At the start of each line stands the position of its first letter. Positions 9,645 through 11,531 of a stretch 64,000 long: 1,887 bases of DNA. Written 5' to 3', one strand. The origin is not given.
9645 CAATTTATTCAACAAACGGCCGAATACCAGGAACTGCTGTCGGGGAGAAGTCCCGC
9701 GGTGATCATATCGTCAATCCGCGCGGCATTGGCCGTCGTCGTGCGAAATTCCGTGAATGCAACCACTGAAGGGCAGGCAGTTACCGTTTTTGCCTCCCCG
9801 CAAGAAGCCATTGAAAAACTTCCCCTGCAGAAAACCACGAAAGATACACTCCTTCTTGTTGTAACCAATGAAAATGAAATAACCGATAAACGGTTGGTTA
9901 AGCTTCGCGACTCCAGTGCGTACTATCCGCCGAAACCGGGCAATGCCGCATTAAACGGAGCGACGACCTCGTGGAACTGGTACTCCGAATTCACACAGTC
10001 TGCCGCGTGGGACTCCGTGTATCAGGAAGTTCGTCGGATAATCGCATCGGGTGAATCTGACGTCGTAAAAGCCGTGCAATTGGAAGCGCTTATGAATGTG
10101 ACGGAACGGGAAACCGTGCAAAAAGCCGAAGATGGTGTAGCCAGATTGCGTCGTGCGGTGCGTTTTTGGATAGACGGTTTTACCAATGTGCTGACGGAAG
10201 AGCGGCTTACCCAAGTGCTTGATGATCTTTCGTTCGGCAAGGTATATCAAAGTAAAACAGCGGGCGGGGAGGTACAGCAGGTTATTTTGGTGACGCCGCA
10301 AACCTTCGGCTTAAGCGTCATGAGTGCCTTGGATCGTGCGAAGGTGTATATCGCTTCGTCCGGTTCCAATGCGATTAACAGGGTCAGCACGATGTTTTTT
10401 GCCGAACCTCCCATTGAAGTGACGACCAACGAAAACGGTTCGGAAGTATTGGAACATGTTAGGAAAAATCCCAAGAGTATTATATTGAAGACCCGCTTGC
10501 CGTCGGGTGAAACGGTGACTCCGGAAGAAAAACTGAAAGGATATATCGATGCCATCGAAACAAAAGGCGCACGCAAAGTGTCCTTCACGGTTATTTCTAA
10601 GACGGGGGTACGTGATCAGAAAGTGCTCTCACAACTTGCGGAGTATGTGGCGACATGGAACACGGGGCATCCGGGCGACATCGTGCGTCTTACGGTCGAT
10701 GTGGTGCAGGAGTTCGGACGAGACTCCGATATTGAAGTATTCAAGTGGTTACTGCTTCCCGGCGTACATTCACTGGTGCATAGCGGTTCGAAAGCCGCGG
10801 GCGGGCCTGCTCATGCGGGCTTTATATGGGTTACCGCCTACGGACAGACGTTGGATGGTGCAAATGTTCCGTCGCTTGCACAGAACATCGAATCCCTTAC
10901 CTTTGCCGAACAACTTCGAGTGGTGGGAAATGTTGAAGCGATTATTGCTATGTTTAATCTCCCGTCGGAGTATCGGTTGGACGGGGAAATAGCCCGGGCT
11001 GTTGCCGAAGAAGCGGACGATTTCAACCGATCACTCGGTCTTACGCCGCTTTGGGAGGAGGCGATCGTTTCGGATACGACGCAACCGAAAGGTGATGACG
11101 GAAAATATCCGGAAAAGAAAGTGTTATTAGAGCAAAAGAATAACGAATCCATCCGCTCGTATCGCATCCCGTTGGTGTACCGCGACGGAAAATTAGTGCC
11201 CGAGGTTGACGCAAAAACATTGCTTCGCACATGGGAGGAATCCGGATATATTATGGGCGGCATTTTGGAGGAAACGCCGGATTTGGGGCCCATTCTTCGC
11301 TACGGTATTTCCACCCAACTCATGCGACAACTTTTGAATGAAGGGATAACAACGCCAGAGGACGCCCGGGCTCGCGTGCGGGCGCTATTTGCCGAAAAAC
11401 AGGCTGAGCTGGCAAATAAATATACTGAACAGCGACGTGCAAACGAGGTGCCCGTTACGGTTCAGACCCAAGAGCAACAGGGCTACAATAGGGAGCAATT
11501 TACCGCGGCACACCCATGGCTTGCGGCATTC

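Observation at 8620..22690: Four FHA-type phosphothreonine-binding modules spread over ~14 kb of the same polypeptide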

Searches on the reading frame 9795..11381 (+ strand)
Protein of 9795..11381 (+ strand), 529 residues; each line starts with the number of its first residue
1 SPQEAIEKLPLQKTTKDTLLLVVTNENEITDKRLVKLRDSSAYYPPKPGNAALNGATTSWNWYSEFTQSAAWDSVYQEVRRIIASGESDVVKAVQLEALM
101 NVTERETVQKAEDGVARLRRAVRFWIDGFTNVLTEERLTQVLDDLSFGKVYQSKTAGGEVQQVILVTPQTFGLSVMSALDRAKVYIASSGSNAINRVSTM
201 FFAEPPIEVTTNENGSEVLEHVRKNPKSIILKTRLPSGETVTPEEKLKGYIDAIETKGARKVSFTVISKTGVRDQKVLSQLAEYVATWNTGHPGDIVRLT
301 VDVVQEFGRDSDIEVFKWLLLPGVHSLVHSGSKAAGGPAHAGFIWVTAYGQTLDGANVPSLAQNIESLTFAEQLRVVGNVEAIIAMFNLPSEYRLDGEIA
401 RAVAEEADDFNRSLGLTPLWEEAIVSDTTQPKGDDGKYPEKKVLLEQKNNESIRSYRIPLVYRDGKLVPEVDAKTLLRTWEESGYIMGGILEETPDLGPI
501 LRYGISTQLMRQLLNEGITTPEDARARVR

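Call 63: find_related_loci(query=A2, collection=genome_contigs, flank=10000)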
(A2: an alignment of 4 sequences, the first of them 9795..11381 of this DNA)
Query A2 (529 aa) in genome_contigs; peptide patterns used: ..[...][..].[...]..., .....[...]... (x = any residue, [..] = any of these).
313 stretches matched a pattern; 4 encode a relative of the query (tblastn E <= 1e-3); 4 distinct loci.
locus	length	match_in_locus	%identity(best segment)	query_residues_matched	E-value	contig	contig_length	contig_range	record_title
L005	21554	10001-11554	78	6-529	0e+0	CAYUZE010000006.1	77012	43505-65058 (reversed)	MAG TPA_asm: uncultured Gammaproteobacteria bacterium isolate binchicken_co130_63 genome assembly, contig: NODE_569_leng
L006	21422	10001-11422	34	22-525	1e-74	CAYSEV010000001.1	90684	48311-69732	MAG TPA_asm: uncultured Gammaproteobacteria bacterium isolate SRP342105_co1_249 genome assembly, contig: NODE_296_length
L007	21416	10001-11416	32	1-528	3e-68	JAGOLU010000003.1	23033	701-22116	Candidatus Woesebacteria bacterium isolate Gw_Eff_bin_148 Gw_Eff_4446_length_23033_cov_7.530996, whole genome shotgun se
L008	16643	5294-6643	32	6-529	4e-63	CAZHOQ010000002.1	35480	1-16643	MAG TPA_asm: uncultured Gammaproteobacteria bacterium isolate SRP093185_co1_203 genome assembly, contig: NODE_536_length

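Call 87: find_related_loci(query=A2, collection=viral_contigs, flank=5000)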
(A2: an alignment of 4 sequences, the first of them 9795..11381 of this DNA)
Query A2 (529 aa) in viral_contigs; peptide patterns used: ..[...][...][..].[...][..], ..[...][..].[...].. (x = any residue, [..] = any of these).
103 stretches matched a pattern, but none encodes a relative of the query by tblastn (E <= 1e-3).

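Call 91: search_protein_families(library=pfam, proteins=[L005:4607-9967:+], max_evalue=0.05)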
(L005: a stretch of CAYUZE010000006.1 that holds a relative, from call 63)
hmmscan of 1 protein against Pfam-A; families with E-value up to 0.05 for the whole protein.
L005:4607-9967:+ (1787 aa): 0 families

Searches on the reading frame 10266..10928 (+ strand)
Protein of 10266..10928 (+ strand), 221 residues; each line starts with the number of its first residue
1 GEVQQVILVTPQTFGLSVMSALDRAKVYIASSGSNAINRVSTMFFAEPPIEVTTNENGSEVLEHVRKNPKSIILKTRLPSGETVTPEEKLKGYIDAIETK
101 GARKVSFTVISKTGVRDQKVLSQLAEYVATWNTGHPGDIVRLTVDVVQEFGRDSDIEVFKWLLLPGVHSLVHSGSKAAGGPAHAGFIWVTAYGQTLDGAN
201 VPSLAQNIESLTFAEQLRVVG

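Call 45: search_solved_structures(query=A1, max_evalue=1, show_alignments=2)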
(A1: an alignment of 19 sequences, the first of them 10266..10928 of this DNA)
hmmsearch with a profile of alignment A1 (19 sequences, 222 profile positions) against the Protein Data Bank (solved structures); distinct sequences matched with E-value up to 1: 12.
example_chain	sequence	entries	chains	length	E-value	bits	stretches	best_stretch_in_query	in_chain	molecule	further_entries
5hh9_A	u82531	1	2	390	0.013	17.9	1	20-150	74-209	PvdN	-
5i90_A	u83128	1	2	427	0.016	17.7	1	20-150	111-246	PvdN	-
6scn_A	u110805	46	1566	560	0.19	14.1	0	157-203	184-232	Flagellar M-ring protein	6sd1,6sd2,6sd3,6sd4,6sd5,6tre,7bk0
7awe_C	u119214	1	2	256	0.19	14.1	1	17-83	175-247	Proteasome subunit alpha type-4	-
22mm_I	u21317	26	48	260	0.21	14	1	17-85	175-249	Proteasome subunit alpha type-4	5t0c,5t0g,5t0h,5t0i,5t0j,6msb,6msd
1iru_C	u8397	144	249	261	0.22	13.9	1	17-85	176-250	20S proteasome | PROTEASOME SUBUNIT ALPHA TYPE-4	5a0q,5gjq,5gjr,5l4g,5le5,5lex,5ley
4r3o_C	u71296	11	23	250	0.25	13.7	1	17-80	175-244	Proteasome subunit alpha type-4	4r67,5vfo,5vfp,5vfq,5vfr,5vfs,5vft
8qys_B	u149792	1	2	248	0.28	13.6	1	17-78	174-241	Proteasome subunit alpha type-4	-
6r70_B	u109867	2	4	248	0.33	13.4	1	17-78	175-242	Proteasome subunit alpha type-4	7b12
8ysx_O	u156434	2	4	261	0.33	13.3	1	17-84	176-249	Proteasome subunit alpha type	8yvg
6epc_C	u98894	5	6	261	0.37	13.2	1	39-84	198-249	Proteasome subunit alpha type-4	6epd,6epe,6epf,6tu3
9qvx_C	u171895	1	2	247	0.38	13.1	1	17-77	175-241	Proteasome subunit alpha type-4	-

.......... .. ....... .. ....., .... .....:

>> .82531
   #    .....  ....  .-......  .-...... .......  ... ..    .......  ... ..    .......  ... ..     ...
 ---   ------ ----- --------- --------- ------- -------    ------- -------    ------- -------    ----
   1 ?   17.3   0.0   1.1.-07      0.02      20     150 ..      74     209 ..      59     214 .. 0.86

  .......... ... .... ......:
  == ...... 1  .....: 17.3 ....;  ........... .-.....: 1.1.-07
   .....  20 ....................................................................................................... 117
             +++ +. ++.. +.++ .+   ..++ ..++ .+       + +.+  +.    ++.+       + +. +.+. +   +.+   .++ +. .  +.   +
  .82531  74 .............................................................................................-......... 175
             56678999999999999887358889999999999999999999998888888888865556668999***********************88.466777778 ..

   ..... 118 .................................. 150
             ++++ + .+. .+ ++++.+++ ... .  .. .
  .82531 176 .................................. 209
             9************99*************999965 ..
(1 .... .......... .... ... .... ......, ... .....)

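Call 46: find_homologous_proteins(query=A1, max_evalue=0.001)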
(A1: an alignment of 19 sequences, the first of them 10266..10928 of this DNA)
Query A1 (19 sequences): 8000 candidates shared short words with the query, none scored E <= 0.001.

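Call 47: search_protein_families(library=pfam, alignment_id=A1, max_evalue=10)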
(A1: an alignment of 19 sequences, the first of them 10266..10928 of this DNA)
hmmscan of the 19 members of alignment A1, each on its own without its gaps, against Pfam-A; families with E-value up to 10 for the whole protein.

A. member 1, window:10266-10928:+ (221 aa): 0 families

B. families by the number of members that match (of 19 scanned): 16 families
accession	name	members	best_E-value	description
PF13191.12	AAA_16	1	0.0022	AAA ATPase domain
PF14579.12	HHH_6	1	0.0027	Helix-hairpin-helix motif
PF12954.12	DUF3843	1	0.0038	Protein of unknown function (DUF3843)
PF09643.15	YopX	1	0.011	YopX protein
PF20757.2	M_large_dom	1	0.017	Protein M, large region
PF13245.12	AAA_19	1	0.054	AAA domain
PF08265.16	YL1_C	1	0.07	YL1 nuclear protein C-terminal domain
PF20537.3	DUF6752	1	0.07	Domain of unknown function (DUF6752)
PF12143.14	PPO1_KFDV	1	0.082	Chloroplastic Polyphenol Oxidase C-terminal domain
PF11322.13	DUF3124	1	0.091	Protein of unknown function (DUF3124)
PF25808.1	TPR_LAA1_C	1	0.091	LAA1-like, C-terminal TPR repeats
PF13808.11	DDE_Tnp_1_assoc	1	0.11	DDE_Tnp_1-associated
PF00809.28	Pterin_bind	1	0.11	Pterin binding enzyme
PF18257.6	DsbG_N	1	0.19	Disulfide isomerase DsbG N-terminal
PF22662.2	Csa3_N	1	0.2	Csa3 CRISPR-associated Rossmann-like domain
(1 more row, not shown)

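Call 54: predict_structure(alignment_id=A1)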
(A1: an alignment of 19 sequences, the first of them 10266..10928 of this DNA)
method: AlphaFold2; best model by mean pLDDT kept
length: 221 residues; sequences in the alignment: 19
mean_pLDDT: 92.6   pTM: 0.89
mean pLDDT of the five models: 92.6, 92.2, 92.2, 91.3, 90.1
residues with pLDDT >= 90: 174; 70-90: 40; 50-70: 7; < 50: 0
segments of 3 or more residues with pLDDT < 50: none
pLDDT, mean of each block of 10 residues (from residue 1): 69 93 95 94 95 95 97 96 96 98 98 93 98 98 96 93 98 88 93 92 86 84 65
secondary structure, 60 per line:
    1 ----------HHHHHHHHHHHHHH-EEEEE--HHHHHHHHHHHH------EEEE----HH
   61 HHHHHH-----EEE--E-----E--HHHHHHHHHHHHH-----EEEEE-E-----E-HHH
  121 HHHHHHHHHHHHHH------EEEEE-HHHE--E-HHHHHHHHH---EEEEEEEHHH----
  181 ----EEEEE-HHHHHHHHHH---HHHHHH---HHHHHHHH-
elements in order: H11-24 E26-30 H33-44 E51-54 H59-66 E72-74 H86-98 E104-108 H118-134 E141-145 H155-163 E167-173 E185-189 H191-200 H204-209 H213-220

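Call 56: fold_search(model_id=the predicted structure, library=pdb)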
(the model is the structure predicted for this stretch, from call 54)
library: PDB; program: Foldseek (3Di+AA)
matches with E <= 10: 1624; with E <= 0.001: 816
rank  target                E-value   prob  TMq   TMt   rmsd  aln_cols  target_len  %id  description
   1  4ixo_A                8.9e-08  1.00  0.53  0.35   8.7       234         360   15  X-ray structure of NifS-like protein from Rickettsia africae ESF-5 (released 2013-02-27)
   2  7e7g                  1.7e-07  1.00  0.53  0.35   7.0       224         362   16  2-aminoethylphosphonate:pyruvate aminotransferase (AEPT) native (released 2021-03-31)
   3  4ixo_B                2.4e-07  1.00  0.53  0.34   8.8       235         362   14  X-ray structure of NifS-like protein from Rickettsia africae ESF-5 (released 2013-02-27)
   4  2tpl_A                4.0e-07  1.00  0.47  0.26   6.7       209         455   13  TYROSINE PHENOL-LYASE FROM CITROBACTER INTERMEDIUS COMPLEX WITH 3-(4'-HYDROXYPHENYL)PROPIONIC ACID, PYRIDOXAL-5'-PHOSP (released 1997-04-01)
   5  3wkr_B                4.5e-07  1.00  0.56  0.37   5.7       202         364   14  Crystal structure of the SepCysS-SepCysE complex from Methanocaldococcus jannaschii (released 2014-07-16)
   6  5x6b_I                4.8e-07  1.00  0.58  0.38   6.0       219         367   13  Crystal structure of SepCysE-SepCysS in complex with tRNACys from Methanocaldococcus jannaschii (released 2017-12-06)
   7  8jg7_A                5.5e-07  1.00  0.49  0.30  13.6       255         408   16  Serine decarboxylase (released 2024-05-22)
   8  4isy_D                6.6e-07  1.00  0.50  0.31   8.8       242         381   14  Crystal structure of IscS from Mycobacterium tuberculosis (released 2014-02-26)
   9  8jg7_E                6.6e-07  1.00  0.50  0.30  13.6       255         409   16  Serine decarboxylase (released 2024-05-22)
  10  2bwo_A                1.0e-06  1.00  0.53  0.32   9.2       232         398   14  5-Aminolevulinate Synthase from Rhodobacter capsulatus in complex with succinyl-CoA (released 2005-09-27)
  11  6dvx_B                1.0e-06  1.00  0.49  0.26   6.6       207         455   14  Citrobacter freundii tyrosine phenol-lyase F448A mutant complexed with L-phenylalanine (released 2018-10-10)
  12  3wks_B                1.1e-06  1.00  0.54  0.35   5.4       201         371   15  Crystal structure of the SepCysS-SepCysE N-terminal domain complex from (released 2014-07-30)
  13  7erv                  1.2e-06  1.00  0.50  0.32   9.3       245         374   11  Crystal structure of L-histidine decarboxylase (C57S/C101V/C282V mutant) from Photobacterium phosphoreum (released 2022-02-16)
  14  6dxv_A                1.2e-06  1.00  0.49  0.27   6.1       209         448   13  Citrobacter freundii tyrosine phenol-lyase F448A mutant (released 2018-10-10)
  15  2dr1_A                1.2e-06  1.00  0.52  0.33  12.5       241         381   15  Crystal structure of the PH1308 protein from Pyrococcus horikoshii OT3 (released 2006-12-05)
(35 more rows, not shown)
